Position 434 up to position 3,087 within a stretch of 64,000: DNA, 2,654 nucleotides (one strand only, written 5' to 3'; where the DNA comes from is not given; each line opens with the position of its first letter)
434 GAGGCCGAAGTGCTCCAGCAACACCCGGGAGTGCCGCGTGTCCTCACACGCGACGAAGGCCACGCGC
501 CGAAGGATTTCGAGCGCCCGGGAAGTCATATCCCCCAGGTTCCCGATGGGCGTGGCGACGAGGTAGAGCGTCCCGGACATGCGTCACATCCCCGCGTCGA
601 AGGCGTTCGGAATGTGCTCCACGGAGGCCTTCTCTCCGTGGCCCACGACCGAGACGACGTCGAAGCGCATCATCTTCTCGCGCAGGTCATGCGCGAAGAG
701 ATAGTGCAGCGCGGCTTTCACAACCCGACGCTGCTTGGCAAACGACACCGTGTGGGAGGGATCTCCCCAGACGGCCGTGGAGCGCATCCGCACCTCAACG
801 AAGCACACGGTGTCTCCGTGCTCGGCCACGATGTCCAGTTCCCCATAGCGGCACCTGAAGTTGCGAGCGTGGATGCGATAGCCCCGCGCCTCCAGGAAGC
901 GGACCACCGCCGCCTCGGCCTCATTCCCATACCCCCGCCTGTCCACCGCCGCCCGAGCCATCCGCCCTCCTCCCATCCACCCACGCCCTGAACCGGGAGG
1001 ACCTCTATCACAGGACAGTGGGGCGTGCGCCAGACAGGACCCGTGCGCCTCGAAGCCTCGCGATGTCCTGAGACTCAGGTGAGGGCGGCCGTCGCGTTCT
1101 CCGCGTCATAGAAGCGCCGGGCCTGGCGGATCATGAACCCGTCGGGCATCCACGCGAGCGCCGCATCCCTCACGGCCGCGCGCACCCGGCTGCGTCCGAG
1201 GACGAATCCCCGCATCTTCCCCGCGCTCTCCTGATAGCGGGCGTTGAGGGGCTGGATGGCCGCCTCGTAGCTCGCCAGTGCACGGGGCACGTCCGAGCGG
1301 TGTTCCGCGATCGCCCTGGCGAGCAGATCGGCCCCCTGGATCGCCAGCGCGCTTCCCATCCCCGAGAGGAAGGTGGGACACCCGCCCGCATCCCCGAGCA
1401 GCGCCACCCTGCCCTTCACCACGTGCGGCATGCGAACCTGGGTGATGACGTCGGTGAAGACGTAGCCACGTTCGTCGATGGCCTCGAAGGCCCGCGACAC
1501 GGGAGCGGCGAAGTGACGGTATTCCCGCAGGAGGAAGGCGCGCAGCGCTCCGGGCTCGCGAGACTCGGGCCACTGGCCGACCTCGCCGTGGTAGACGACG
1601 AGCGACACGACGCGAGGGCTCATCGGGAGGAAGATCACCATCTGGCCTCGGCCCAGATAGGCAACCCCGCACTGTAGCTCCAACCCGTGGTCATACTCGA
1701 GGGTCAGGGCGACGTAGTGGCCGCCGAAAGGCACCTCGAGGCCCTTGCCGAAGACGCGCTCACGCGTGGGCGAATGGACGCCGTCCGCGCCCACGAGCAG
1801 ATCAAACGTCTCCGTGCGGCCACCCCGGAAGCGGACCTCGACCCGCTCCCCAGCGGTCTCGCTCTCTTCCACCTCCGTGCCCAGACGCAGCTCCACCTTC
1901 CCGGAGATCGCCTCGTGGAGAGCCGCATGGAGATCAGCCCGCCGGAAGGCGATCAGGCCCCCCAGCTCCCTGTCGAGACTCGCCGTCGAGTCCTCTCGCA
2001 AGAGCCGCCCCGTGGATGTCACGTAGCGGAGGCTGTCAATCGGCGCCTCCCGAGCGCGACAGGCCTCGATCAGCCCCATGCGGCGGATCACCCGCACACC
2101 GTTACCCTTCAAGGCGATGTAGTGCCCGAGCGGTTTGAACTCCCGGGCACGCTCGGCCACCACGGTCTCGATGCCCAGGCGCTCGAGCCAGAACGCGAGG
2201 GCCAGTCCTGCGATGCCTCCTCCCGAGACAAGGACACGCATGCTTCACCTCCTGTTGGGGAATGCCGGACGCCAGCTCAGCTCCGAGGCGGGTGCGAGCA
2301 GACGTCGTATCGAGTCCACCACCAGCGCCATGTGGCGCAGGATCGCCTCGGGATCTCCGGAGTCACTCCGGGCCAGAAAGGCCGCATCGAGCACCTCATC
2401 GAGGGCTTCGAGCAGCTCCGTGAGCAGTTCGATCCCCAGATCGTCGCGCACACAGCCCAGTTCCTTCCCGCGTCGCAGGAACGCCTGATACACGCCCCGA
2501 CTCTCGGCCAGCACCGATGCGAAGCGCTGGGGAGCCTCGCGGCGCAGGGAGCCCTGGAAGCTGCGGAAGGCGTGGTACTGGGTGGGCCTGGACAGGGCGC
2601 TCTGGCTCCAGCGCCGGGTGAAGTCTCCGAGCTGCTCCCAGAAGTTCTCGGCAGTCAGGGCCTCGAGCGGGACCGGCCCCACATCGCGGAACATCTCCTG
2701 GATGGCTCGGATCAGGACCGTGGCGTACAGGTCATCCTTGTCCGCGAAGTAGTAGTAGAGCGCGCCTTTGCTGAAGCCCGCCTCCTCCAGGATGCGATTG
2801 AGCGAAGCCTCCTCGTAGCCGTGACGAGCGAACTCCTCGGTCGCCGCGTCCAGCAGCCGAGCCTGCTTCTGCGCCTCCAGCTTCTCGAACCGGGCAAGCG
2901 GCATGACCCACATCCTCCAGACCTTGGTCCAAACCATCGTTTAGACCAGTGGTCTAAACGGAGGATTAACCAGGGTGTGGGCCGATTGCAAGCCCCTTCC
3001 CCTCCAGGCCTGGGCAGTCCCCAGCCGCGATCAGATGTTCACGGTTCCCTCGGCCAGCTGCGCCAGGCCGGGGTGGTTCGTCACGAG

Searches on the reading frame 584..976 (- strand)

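Call 12: search_protein_families(library=pfam, proteins=[window:584-976:-], max_evalue=0.001)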
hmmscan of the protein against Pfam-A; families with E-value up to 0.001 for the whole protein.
window:584-976:- (130 aa): 2 families
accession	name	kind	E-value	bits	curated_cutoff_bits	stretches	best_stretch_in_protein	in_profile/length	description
PF02021.23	UPF0102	-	2.2e-27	95.7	23.6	1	20-110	1-80/80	Uncharacterised protein family UPF0102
PF08378.17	NERD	-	7.6e-05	23.6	22.1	1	17-74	2-65/111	Nuclease-related domain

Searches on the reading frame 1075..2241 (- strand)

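Call 12: search_protein_families(library=pfam, proteins=[window:1075-2241:-], max_evalue=0.001)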
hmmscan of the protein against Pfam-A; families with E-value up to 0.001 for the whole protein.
window:1075-2241:- (388 aa): 4 families
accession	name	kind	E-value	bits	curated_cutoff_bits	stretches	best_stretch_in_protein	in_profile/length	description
PF01494.25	FAD_binding_3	-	9.1e-21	74.9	22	1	2-332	3-341/349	FAD binding domain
PF01266.30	DAO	-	1.5e-07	31.8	27.9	0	2-34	1-33/353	FAD dependent oxidoreductase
PF07992.20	Pyr_redox_2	-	1.3e-05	25.2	26.1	0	2-34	2-34/291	Pyridine nucleotide-disulphide oxidoreductase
PF00070.33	Pyr_redox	-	0.00056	20.8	22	0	2-36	1-35/82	Pyridine nucleotide-disulphide oxidoreductase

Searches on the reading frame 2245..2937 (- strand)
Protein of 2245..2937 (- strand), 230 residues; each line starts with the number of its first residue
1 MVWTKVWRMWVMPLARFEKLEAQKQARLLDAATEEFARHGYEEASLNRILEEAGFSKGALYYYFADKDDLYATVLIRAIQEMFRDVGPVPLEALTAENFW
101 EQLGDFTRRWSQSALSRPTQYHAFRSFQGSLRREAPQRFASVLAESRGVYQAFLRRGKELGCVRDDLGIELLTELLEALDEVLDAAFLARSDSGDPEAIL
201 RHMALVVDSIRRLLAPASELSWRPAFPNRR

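Call 12: search_protein_families(library=pfam, proteins=[window:2245-2937:-], max_evalue=0.001)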
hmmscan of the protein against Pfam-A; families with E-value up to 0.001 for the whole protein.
window:2245-2937:- (230 aa): 1 family
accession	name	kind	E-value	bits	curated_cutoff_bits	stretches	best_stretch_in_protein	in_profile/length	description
PF00440.29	TetR_N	-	3.7e-16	59.1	24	1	28-72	1-45/47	Bacterial regulatory proteins, tetR family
